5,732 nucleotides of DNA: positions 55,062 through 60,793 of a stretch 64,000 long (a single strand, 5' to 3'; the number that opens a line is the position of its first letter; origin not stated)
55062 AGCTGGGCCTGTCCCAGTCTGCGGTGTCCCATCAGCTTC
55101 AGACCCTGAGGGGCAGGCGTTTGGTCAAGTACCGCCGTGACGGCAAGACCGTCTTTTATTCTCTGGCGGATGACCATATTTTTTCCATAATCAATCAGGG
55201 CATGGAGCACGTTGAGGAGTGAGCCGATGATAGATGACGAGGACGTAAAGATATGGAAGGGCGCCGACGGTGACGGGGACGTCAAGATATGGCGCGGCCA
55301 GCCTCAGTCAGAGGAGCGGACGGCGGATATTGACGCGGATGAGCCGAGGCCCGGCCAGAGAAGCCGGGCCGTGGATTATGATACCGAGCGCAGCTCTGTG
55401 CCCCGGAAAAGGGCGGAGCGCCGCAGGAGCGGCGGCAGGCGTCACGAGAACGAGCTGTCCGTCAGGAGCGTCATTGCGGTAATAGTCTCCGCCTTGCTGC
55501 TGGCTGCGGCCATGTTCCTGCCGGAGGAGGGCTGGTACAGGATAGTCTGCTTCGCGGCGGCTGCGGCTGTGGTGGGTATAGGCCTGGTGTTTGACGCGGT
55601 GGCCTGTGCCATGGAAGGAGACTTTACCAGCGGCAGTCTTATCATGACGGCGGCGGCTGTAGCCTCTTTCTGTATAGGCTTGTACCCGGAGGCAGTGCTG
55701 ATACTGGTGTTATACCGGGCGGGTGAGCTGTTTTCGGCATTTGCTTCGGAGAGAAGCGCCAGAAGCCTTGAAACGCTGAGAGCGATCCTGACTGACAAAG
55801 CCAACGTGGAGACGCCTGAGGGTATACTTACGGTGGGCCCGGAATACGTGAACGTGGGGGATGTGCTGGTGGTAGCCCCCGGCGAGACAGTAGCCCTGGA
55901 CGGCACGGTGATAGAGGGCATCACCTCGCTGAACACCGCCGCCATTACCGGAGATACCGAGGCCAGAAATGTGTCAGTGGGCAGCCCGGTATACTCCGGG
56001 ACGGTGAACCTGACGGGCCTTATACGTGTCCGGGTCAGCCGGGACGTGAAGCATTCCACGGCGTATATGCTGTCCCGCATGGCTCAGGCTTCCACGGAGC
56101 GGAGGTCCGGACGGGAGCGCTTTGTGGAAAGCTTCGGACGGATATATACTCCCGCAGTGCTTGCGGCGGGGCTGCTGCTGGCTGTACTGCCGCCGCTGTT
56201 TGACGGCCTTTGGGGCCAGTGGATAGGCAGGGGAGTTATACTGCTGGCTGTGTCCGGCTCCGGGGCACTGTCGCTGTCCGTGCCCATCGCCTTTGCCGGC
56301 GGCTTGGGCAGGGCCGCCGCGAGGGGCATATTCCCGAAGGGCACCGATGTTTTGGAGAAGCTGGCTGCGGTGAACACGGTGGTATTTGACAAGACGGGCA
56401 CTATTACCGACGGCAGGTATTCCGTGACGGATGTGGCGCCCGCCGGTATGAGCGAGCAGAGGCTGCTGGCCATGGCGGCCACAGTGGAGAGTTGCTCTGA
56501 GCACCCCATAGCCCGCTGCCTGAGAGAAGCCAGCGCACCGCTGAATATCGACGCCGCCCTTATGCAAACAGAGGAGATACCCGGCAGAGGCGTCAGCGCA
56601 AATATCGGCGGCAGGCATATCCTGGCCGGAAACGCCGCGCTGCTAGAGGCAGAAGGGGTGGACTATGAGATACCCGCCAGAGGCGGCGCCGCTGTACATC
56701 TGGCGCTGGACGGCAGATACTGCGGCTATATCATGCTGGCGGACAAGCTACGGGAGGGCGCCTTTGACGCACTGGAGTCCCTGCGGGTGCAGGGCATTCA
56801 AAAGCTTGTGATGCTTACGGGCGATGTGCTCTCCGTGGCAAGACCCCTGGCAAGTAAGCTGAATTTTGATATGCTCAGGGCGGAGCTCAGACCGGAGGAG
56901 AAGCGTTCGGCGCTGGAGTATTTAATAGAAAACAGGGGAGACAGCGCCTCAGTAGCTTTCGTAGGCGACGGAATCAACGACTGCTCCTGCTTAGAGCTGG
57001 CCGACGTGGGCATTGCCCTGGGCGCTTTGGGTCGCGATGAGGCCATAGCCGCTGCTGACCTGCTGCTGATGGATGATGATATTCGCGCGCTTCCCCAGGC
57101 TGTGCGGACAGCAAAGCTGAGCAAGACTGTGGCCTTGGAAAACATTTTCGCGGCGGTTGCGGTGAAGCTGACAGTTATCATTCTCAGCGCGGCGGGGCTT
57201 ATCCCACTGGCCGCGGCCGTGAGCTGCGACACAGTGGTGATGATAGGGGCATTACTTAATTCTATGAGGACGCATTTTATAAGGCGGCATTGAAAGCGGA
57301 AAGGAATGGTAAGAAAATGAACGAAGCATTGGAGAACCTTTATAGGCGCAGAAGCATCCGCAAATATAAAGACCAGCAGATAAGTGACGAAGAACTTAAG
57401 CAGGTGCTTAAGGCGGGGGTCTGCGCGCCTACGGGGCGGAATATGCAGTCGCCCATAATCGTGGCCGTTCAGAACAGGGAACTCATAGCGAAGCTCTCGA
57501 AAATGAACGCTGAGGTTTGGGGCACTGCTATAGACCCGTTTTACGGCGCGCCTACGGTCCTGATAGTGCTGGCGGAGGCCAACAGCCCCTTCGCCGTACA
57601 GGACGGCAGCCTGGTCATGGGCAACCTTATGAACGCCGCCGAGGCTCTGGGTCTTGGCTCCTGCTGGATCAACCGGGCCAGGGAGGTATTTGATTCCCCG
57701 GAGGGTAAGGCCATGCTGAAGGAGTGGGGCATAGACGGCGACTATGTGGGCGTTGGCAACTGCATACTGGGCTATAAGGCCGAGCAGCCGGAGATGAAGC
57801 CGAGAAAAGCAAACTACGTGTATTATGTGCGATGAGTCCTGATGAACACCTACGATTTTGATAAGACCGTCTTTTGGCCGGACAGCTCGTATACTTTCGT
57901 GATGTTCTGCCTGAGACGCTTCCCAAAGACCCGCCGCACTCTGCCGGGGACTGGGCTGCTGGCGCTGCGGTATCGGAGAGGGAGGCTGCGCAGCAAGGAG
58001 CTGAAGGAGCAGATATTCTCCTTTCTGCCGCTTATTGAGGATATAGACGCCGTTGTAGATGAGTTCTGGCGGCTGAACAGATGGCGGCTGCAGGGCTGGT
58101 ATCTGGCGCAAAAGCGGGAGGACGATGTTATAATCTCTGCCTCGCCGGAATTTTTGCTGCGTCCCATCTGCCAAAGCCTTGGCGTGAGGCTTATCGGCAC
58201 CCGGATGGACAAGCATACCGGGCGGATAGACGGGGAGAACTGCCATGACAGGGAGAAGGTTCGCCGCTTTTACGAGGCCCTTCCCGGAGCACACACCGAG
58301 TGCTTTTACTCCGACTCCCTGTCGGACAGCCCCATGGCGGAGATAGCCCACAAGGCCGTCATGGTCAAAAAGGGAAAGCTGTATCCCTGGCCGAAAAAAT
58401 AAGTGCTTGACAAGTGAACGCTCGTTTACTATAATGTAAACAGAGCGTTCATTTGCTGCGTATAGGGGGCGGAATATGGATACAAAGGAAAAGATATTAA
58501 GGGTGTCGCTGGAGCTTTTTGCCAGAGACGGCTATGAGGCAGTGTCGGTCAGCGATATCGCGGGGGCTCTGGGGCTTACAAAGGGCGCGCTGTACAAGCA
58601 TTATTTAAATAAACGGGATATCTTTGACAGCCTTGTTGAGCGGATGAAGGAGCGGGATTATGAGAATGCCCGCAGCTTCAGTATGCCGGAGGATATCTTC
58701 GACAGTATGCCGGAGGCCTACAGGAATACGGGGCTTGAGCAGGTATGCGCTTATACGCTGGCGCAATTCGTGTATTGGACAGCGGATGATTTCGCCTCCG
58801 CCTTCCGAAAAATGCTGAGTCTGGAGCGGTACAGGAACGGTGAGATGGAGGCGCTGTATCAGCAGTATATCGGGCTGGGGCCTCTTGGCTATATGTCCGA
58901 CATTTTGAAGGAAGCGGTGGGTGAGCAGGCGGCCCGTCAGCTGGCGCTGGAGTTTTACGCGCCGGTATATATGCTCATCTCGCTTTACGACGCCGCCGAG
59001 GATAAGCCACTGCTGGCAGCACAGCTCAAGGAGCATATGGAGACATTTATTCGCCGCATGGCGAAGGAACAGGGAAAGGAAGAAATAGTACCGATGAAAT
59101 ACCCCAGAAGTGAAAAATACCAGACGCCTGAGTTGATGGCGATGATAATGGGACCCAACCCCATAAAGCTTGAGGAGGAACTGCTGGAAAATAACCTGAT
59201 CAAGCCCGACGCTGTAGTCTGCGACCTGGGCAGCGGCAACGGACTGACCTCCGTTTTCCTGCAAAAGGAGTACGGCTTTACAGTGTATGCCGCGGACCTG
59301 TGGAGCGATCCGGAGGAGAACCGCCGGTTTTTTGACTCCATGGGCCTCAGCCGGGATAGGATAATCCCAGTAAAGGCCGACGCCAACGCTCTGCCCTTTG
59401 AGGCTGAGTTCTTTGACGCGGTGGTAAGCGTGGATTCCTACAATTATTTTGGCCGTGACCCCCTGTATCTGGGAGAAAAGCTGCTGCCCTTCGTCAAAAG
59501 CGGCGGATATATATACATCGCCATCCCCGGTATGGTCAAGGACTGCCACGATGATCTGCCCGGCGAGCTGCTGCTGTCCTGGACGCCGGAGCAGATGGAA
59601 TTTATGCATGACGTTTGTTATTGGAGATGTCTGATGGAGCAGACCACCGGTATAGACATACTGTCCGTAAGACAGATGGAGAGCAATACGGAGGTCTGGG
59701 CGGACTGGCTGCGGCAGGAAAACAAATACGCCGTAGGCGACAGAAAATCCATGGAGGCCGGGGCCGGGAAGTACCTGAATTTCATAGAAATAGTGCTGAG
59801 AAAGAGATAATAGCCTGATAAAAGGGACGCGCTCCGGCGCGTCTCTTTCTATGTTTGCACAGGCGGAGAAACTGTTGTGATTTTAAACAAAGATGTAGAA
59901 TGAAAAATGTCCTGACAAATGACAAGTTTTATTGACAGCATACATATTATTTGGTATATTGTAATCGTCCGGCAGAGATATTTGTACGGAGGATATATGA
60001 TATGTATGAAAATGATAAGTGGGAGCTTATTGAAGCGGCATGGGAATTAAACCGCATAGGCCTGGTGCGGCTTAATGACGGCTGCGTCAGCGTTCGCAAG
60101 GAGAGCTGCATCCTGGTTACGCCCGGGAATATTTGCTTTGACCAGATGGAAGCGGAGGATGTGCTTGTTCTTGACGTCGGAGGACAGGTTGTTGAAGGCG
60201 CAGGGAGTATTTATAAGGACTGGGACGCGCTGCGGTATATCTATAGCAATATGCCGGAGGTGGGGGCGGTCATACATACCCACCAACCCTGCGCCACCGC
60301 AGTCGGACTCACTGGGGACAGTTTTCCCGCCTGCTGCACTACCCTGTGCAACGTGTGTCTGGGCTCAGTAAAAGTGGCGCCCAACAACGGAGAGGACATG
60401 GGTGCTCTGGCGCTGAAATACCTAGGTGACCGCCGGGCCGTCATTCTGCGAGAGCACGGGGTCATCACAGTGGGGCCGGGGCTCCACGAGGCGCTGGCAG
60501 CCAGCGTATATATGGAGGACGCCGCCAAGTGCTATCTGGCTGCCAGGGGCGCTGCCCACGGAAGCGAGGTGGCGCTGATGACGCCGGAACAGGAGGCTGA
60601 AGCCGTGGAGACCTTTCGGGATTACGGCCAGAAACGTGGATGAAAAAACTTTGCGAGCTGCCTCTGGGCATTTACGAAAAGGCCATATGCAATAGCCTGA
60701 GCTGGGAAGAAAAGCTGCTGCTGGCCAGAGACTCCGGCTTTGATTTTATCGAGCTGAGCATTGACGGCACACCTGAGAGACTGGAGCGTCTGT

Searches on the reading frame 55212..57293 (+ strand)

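Call 41: search_protein_families(library=pfam, proteins=[window:55212-57293:+], max_evalue=0.00001)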
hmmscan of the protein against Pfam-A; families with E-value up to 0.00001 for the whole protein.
window:55212-57293:+ (693 aa): 2 families
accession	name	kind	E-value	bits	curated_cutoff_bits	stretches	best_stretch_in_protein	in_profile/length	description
PF00122.25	E1-E2_ATPase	-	9.5e-32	110.4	28.1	1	196-370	6-180/181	E1-E2 ATPase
PF00702.32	Hydrolase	-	6.2e-25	89.1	26.4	1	388-596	2-189/191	haloacid dehalogenase-like hydrolase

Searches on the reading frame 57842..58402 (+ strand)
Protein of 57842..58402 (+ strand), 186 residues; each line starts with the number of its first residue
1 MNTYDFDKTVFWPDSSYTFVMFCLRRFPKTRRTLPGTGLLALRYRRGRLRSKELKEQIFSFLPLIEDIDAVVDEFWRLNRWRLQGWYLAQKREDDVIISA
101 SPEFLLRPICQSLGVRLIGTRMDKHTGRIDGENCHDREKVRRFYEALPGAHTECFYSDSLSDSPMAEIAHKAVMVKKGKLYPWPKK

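Call 41: search_protein_families(library=pfam, proteins=[window:57842-58402:+], max_evalue=0.00001)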
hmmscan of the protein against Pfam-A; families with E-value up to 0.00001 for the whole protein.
window:57842-58402:+ (186 aa): 1 family
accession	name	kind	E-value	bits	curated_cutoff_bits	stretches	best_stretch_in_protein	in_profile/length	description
PF12710.13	HAD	-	1.3e-20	75.1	27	1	4-167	3-189/189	haloacid dehalogenase-like hydrolase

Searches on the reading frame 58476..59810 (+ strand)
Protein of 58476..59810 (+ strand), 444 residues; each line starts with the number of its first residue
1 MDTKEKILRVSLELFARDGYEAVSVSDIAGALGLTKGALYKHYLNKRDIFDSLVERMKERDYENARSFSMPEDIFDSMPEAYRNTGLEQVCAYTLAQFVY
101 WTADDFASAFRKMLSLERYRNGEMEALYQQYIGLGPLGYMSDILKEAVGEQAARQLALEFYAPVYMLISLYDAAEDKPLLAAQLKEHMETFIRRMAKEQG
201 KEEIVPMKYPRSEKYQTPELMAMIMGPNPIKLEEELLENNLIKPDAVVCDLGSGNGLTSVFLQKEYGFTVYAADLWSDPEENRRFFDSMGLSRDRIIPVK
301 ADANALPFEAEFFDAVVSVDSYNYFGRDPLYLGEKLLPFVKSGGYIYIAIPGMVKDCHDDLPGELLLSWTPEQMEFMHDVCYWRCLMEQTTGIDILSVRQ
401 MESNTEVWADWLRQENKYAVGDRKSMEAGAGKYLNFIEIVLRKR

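Call 41: search_protein_families(library=pfam, proteins=[window:58476-59810:+], max_evalue=0.00001)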
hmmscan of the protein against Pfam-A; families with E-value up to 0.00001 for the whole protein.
window:58476-59810:+ (444 aa): 4 families
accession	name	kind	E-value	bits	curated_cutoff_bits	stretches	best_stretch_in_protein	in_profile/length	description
PF00440.29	TetR_N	-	3.4e-13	49.6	24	1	7-52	1-46/47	Bacterial regulatory proteins, tetR family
PF08241.18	Methyltransf_11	-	2.7e-08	34.8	21.2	1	250-348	2-95/95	Methyltransferase domain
PF13649.12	Methyltransf_25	-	7.2e-08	33.5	27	1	248-328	1-80/97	Methyltransferase domain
PF13489.12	Methyltransf_23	-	9.5e-07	29.1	27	1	242-402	20-151/164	Methyltransferase domain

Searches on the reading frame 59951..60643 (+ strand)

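Call 41: search_protein_families(library=pfam, proteins=[window:59951-60643:+], max_evalue=0.00001)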
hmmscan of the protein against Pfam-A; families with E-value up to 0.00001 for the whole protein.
window:59951-60643:+ (230 aa): 1 family
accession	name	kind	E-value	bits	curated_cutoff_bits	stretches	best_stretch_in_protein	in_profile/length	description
PF00596.27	Aldolase_II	-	5.5e-36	124.6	22.2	1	25-196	2-183/183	Class II Aldolase and Adducin N-terminal domain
